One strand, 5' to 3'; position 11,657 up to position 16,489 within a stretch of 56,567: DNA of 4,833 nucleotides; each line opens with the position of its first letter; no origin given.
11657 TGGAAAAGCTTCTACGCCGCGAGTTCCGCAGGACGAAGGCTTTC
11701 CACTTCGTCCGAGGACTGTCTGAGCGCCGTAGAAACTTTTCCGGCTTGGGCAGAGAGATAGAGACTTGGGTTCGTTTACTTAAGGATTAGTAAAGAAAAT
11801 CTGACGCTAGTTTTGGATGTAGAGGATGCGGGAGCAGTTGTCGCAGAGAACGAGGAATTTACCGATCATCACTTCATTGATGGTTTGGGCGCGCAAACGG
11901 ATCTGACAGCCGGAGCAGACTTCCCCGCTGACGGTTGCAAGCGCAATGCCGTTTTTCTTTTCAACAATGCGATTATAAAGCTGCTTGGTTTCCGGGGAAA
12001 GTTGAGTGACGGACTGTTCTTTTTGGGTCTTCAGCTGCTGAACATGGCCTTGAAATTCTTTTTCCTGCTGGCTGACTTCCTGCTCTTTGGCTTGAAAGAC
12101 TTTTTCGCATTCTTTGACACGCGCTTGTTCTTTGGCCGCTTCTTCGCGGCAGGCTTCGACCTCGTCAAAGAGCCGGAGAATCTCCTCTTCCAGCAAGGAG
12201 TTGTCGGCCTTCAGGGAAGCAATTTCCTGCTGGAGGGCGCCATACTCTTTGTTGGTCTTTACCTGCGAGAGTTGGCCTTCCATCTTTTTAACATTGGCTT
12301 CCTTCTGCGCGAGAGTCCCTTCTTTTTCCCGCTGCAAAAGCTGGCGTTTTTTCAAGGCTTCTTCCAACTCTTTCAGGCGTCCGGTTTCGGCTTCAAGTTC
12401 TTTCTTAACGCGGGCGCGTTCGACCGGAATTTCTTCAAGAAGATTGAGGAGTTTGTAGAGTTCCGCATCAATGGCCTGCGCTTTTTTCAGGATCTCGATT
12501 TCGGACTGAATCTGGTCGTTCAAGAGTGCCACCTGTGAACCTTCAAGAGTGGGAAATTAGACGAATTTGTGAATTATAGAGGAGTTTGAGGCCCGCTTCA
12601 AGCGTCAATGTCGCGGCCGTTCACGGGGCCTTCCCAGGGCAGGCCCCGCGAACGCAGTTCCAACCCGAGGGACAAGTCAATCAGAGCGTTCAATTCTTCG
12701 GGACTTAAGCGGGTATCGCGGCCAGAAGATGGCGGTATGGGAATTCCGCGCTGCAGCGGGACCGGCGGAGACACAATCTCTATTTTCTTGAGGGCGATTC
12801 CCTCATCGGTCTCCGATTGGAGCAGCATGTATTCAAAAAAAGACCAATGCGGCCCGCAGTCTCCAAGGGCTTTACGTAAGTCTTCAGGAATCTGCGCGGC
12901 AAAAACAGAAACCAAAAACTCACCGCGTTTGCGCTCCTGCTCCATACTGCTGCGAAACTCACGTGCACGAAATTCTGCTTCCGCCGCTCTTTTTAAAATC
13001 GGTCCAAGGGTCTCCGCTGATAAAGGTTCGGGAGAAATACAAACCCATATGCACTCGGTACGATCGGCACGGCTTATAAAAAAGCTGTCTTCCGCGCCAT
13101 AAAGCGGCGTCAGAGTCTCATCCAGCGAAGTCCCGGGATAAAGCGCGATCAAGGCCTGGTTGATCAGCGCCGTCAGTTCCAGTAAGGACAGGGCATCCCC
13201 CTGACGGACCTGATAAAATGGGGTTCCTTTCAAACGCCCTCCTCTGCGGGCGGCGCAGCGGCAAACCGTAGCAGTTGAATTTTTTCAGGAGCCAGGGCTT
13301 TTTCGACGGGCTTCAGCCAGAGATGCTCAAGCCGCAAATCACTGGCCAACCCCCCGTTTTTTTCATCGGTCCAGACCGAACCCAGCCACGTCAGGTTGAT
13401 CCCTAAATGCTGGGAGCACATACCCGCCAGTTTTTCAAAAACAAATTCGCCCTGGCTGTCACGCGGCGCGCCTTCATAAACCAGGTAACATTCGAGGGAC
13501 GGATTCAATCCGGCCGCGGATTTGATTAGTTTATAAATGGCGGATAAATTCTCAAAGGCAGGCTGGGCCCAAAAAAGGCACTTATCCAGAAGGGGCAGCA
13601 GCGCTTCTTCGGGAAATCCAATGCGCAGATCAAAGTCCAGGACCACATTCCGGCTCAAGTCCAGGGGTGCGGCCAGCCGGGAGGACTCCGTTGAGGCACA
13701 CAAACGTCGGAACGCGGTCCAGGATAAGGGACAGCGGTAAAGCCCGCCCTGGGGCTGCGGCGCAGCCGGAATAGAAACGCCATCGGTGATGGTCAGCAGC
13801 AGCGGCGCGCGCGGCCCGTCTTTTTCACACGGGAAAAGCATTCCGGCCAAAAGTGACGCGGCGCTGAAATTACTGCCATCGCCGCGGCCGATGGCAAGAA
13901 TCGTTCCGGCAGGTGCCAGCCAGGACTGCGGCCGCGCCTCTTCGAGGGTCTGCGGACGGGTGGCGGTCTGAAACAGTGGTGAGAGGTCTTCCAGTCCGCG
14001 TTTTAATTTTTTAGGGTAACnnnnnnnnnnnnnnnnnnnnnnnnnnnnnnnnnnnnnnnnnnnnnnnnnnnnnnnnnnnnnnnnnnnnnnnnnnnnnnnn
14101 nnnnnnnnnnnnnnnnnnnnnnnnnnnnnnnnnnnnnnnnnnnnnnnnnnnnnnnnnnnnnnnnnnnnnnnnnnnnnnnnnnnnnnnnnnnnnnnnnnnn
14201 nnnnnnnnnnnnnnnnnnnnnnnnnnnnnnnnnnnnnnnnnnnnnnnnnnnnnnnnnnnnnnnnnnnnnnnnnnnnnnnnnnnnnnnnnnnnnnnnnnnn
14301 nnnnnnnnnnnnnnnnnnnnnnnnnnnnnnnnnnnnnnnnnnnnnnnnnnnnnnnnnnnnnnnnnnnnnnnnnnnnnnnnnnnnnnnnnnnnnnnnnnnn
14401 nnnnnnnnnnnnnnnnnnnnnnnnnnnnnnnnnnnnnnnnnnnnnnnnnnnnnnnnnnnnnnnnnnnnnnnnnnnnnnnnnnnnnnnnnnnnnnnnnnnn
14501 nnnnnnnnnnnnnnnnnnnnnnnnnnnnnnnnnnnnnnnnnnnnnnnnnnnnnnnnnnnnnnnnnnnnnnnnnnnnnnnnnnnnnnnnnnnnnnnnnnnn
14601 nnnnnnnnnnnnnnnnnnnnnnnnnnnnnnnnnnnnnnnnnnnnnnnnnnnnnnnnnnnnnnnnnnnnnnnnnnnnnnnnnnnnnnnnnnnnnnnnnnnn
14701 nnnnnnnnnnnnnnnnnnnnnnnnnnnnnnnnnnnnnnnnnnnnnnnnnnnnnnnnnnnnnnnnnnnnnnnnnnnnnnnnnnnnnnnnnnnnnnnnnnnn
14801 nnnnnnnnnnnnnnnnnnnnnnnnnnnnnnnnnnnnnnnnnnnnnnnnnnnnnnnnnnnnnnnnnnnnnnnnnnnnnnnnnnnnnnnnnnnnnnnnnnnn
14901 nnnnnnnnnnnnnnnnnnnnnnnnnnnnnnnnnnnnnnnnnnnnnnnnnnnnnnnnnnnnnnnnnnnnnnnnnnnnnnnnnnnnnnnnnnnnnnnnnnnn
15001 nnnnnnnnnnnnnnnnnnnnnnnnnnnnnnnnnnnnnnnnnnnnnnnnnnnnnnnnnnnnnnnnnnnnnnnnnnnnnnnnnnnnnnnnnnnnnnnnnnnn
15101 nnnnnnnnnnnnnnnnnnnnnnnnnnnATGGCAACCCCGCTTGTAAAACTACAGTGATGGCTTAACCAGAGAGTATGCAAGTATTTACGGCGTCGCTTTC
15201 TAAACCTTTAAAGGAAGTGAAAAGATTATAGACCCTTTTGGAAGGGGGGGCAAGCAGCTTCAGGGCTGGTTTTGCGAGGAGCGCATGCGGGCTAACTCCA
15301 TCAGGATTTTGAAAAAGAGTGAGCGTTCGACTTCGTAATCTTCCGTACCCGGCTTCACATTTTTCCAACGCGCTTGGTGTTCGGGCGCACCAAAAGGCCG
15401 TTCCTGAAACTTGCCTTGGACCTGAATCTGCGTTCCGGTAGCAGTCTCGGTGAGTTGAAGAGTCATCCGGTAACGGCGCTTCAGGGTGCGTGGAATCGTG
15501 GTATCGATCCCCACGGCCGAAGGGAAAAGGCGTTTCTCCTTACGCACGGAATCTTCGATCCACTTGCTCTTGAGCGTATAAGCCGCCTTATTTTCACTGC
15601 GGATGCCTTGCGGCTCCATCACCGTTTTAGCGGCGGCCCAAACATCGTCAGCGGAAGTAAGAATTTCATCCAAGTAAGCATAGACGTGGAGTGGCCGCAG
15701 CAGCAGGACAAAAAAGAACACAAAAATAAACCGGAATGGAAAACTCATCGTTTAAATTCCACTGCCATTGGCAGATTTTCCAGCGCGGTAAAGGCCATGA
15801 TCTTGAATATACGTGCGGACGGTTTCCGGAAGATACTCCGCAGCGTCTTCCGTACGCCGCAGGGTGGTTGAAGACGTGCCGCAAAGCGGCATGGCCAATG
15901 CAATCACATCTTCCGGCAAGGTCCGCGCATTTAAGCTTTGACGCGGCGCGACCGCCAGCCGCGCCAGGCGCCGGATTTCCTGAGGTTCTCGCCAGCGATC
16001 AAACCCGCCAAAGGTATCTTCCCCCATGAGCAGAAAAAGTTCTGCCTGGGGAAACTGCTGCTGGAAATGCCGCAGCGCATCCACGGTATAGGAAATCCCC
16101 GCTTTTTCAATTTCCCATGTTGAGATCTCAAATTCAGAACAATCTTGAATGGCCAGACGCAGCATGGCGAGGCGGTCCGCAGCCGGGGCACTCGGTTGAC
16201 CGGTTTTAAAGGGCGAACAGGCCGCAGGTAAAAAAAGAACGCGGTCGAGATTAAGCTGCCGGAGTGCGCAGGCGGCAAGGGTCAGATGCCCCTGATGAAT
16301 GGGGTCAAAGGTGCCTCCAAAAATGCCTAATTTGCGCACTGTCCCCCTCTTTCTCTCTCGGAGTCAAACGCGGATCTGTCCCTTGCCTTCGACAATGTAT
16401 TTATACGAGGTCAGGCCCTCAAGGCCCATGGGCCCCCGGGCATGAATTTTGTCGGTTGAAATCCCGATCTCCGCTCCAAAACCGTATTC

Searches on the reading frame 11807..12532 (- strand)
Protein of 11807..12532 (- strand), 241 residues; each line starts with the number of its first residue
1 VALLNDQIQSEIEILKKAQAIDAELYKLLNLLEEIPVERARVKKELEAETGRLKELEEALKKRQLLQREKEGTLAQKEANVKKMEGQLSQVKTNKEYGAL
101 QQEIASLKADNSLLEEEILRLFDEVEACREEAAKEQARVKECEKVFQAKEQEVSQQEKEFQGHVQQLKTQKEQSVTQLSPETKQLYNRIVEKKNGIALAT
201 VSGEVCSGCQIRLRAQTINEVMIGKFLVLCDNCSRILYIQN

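Call 56: search_protein_families(library=pfam, proteins=[window:11807-12532:-], max_evalue=0.0001)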
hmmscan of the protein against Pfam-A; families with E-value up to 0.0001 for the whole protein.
window:11807-12532:- (241 aa): 2 families
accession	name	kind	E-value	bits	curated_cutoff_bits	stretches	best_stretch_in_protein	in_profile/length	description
PF02591.20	Zn_ribbon_9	-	3.3e-08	33.9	29.1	1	205-237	1-33/33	C4-type zinc ribbon domain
PF24481.2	CT398_CC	-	2.3e-07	31.3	27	1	19-193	2-179/180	CT398-like coiled coil hairpin domain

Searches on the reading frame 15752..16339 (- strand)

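Call 56: search_protein_families(library=pfam, proteins=[window:15752-16339:-], max_evalue=0.0001)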
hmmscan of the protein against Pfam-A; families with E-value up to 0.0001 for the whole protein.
window:15752-16339:- (195 aa): 1 family
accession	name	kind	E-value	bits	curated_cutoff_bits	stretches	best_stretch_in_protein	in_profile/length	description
PF01467.32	CTP_transf_like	-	1.5e-24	87.1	21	1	6-162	1-132/133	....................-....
